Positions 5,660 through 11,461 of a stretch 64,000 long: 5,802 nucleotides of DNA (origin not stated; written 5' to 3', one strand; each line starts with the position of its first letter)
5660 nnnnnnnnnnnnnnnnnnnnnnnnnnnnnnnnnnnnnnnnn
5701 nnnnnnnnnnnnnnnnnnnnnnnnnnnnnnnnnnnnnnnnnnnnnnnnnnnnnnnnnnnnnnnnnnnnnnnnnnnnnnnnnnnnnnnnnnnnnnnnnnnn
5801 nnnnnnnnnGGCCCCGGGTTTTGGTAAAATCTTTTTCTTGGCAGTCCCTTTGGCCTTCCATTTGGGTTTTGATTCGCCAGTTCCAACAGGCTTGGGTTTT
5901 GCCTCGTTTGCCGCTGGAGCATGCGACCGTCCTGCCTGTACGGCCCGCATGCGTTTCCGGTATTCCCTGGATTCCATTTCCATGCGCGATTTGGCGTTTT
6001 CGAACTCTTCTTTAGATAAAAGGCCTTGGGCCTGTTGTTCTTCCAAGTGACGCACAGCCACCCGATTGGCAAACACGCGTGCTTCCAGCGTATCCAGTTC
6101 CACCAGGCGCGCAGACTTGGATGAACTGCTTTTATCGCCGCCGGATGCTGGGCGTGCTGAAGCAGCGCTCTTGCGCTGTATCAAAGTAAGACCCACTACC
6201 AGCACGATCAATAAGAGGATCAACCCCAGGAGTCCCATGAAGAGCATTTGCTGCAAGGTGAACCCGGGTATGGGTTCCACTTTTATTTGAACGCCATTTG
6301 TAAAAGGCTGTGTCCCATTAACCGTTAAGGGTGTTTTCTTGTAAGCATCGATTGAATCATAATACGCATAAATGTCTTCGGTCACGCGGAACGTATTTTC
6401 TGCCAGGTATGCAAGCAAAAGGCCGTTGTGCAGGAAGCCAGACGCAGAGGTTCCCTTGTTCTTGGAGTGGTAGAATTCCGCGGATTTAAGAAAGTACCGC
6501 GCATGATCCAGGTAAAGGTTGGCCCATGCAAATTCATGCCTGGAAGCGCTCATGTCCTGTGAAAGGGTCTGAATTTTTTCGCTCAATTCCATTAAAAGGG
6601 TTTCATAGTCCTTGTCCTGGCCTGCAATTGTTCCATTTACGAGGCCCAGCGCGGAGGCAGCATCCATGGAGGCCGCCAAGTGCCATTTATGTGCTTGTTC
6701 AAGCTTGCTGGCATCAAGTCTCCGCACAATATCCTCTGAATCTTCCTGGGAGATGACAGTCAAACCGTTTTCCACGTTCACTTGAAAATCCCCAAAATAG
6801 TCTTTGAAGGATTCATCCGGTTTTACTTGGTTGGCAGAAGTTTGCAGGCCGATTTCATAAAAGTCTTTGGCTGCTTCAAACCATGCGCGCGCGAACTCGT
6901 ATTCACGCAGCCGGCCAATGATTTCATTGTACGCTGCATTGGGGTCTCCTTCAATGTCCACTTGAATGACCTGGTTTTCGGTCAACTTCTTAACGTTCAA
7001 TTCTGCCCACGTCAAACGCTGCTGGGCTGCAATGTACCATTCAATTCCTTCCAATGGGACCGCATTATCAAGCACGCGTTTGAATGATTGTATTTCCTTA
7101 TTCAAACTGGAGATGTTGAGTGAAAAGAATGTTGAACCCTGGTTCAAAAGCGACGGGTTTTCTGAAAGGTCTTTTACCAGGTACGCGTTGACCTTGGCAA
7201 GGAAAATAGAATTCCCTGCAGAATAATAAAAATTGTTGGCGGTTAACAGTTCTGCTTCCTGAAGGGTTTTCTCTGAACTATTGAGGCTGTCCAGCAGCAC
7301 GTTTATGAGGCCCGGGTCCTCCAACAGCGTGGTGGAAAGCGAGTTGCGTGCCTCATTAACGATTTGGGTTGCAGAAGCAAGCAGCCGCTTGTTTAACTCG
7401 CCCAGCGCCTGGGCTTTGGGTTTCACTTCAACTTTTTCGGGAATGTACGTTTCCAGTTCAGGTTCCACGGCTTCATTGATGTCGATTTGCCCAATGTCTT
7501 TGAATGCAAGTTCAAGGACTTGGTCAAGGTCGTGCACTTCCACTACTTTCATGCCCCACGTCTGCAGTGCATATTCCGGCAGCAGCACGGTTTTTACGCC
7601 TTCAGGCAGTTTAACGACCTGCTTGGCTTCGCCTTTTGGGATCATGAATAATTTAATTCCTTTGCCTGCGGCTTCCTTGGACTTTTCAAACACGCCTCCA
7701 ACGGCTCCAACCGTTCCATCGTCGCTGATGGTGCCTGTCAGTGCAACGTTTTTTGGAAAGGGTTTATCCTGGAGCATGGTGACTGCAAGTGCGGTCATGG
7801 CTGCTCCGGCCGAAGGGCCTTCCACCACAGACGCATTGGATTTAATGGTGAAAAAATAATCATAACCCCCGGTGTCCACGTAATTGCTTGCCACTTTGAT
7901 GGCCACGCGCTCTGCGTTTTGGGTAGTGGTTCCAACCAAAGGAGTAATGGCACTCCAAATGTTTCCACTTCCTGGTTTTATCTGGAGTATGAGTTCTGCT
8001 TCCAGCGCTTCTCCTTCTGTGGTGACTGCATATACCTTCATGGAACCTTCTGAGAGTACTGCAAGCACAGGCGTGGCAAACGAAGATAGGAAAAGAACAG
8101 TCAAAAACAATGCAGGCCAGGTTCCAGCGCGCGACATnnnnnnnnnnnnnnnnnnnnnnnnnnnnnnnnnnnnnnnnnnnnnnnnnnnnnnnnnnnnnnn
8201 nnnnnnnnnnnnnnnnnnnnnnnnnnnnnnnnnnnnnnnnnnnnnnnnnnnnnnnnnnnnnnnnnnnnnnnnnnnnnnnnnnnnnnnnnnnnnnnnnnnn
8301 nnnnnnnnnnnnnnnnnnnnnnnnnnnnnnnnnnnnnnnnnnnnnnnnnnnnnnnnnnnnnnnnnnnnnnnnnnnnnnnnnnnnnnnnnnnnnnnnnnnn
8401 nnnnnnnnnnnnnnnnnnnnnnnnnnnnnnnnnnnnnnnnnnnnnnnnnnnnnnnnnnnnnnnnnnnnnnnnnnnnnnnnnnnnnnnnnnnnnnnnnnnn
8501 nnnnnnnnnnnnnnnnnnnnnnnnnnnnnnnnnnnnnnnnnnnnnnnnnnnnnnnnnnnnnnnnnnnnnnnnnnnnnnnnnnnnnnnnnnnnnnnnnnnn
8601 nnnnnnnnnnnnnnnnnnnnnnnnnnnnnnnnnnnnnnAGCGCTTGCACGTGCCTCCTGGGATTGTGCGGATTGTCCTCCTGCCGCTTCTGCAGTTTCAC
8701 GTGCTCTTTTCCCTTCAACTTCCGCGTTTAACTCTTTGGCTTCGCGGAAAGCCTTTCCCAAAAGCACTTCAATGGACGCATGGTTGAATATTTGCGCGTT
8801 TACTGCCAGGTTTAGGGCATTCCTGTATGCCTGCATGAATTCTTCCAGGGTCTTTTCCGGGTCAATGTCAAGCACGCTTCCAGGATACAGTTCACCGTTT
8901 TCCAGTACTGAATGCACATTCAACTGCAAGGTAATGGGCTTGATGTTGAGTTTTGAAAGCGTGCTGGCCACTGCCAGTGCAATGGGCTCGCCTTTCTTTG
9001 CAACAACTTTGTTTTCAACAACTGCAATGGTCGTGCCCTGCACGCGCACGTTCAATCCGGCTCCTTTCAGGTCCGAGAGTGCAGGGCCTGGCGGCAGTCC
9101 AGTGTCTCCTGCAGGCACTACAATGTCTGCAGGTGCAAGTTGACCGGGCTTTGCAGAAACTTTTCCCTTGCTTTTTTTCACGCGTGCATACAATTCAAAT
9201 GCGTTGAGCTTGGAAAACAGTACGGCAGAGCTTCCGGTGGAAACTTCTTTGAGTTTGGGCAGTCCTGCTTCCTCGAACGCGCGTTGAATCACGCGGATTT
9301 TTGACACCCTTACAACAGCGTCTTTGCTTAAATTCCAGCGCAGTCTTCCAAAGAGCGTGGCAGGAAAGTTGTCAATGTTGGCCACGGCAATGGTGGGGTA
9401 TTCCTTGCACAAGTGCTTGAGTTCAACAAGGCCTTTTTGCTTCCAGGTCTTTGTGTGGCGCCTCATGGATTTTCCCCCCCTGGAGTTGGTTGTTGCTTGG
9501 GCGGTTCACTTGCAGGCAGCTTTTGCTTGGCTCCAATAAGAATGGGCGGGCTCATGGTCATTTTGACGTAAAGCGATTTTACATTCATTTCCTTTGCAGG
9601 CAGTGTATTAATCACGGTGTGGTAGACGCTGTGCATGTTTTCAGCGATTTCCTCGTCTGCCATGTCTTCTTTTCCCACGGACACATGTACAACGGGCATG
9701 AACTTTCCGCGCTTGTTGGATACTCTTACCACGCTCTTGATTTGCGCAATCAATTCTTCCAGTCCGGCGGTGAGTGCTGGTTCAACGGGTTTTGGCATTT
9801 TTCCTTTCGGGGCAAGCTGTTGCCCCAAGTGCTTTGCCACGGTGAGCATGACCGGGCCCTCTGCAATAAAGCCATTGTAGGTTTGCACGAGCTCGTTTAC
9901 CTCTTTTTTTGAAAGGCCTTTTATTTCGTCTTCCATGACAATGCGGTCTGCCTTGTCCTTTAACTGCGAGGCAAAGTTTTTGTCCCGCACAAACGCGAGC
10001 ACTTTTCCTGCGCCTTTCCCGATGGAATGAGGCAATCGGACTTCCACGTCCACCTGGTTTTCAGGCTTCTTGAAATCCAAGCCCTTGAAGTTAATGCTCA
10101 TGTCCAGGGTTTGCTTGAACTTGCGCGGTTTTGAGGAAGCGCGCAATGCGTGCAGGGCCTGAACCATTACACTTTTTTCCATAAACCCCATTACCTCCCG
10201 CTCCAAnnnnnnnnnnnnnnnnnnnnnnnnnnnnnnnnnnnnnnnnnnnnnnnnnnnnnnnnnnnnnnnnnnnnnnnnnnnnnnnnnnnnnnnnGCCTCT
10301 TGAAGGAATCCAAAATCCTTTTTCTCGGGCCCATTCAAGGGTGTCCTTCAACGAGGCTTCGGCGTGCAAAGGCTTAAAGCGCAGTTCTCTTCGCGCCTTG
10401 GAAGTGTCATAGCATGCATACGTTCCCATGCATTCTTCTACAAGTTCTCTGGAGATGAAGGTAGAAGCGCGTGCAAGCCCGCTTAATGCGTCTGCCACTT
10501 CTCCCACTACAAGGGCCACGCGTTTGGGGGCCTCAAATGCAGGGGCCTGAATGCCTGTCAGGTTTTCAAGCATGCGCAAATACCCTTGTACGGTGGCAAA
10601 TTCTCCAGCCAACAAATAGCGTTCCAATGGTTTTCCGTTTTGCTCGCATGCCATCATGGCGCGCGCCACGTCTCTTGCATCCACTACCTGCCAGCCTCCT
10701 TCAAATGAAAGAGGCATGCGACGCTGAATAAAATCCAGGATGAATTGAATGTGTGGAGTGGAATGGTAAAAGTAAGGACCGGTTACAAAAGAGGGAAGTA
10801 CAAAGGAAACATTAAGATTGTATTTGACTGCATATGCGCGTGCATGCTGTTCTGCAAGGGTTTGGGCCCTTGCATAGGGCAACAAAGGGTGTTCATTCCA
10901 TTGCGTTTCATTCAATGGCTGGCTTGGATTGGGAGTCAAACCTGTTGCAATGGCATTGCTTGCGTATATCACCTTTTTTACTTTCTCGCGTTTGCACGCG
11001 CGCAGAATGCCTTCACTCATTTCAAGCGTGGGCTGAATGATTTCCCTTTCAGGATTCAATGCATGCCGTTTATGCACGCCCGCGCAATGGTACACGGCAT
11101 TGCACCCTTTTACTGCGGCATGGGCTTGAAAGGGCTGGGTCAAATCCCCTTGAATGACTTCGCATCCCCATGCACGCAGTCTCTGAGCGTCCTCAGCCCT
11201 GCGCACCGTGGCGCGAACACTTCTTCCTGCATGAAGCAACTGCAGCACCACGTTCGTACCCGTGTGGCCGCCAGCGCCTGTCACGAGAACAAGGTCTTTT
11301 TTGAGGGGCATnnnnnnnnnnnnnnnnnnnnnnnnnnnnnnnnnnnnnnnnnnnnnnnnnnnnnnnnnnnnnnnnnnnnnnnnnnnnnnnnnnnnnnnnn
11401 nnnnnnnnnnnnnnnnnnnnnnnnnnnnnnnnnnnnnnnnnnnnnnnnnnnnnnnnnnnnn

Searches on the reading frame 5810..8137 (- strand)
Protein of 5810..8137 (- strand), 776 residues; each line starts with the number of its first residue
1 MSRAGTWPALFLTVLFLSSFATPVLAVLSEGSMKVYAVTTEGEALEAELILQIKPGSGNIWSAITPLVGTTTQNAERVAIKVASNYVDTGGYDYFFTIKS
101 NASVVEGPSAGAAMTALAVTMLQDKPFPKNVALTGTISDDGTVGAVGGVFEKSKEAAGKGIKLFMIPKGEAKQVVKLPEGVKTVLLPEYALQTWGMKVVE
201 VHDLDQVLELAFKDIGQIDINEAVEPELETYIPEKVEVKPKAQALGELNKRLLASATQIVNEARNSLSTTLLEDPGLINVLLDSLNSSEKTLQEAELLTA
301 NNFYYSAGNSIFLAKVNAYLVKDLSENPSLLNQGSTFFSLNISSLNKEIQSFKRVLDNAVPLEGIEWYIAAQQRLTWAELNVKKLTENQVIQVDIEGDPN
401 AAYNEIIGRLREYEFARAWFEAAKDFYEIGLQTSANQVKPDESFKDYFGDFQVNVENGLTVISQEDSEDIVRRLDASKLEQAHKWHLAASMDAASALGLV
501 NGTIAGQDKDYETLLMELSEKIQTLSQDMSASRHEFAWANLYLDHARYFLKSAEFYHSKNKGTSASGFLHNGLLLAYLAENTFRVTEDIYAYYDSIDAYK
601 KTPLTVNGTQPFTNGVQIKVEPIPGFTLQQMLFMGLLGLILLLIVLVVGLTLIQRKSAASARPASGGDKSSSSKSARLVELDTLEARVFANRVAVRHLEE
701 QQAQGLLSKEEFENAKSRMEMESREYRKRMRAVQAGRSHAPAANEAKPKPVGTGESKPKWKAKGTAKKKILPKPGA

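Call 62: search_protein_families(library=pfam, proteins=[window:5810-8137:-], max_evalue=0.0001)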
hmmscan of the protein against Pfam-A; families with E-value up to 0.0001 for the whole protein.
window:5810-8137:- (776 aa): 1 family
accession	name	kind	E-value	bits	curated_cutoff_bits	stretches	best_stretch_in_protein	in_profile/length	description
PF05362.19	Lon_C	-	1.3e-14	54.8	21.1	1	105-212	107-203/205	Lon protease (S16) C-terminal proteolytic domain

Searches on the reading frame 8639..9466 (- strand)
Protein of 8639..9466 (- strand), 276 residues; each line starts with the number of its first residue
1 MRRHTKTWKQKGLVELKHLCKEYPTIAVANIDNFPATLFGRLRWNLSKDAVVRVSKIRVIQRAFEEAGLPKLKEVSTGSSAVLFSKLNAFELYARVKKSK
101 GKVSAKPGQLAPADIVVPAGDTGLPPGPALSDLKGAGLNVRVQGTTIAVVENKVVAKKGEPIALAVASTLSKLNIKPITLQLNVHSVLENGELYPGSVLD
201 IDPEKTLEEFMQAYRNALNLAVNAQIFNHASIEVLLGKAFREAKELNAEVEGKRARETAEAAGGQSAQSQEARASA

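Call 62: search_protein_families(library=pfam, proteins=[window:8639-9466:-], max_evalue=0.0001)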
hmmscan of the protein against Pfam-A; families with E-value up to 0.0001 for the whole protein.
window:8639-9466:- (276 aa): 2 families
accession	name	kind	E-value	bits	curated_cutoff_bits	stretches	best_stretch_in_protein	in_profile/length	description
PF00466.25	Ribosomal_L10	-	7.2e-15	55.3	22.8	1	5-98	2-97/100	Ribosomal protein L10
PF17777.6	RL10P_insert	-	8.8e-13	48.4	29.1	1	105-175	1-71/71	Insertion domain in 60S ribosomal protein L10P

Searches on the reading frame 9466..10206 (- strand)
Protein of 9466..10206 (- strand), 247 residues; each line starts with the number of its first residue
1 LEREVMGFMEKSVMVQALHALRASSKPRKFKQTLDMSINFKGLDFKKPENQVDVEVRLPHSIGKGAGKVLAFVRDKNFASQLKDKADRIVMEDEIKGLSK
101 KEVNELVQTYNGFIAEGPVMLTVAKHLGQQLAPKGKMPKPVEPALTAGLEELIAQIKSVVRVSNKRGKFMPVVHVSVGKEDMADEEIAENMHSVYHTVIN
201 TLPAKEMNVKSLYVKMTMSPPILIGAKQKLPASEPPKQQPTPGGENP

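Call 62: search_protein_families(library=pfam, proteins=[window:9466-10206:-], max_evalue=0.0001)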
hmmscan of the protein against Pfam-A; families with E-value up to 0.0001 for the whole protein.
window:9466-10206:- (247 aa): 1 family
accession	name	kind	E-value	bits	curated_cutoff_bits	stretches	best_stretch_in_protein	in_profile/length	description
PF00687.26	Ribosomal_L1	-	3.1e-40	138.3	32.2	1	26-220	5-198/198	Ribosomal protein L1p/L10e family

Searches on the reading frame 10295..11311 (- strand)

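Call 62: search_protein_families(library=pfam, proteins=[window:10295-11311:-], max_evalue=0.0001)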
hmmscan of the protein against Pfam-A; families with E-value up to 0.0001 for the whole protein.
window:10295-11311:- (339 aa): 7 families
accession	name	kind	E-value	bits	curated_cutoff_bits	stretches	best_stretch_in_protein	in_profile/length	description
PF01370.27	Epimerase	-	2.1e-25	89.9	20.9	1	8-231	1-236/240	NAD dependent epimerase/dehydratase family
PF13460.12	NAD_binding_10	-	4.3e-21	76.1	27.2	1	12-164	1-138/184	NAD(P)H-binding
PF05368.20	NmrA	-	1.1e-12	48.6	27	1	5-123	2-111/298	NmrA-like family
PF01073.25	3Beta_HSD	-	2.8e-12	46.7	22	1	9-155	1-155/280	3-beta hydroxysteroid dehydrogenase/isomerase family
PF16363.11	GDP_Man_Dehyd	-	3.2e-12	47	27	1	9-314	1-321/332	GDP-mannose 4,6 dehydratase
PF04321.23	RmlD_sub_bind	-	2.7e-05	23.8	27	1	8-164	3-143/287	RmlD substrate binding domain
PF07993.18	NAD_binding_4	-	8.5e-05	22.3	20.1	0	50-186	63-213/258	Male sterility protein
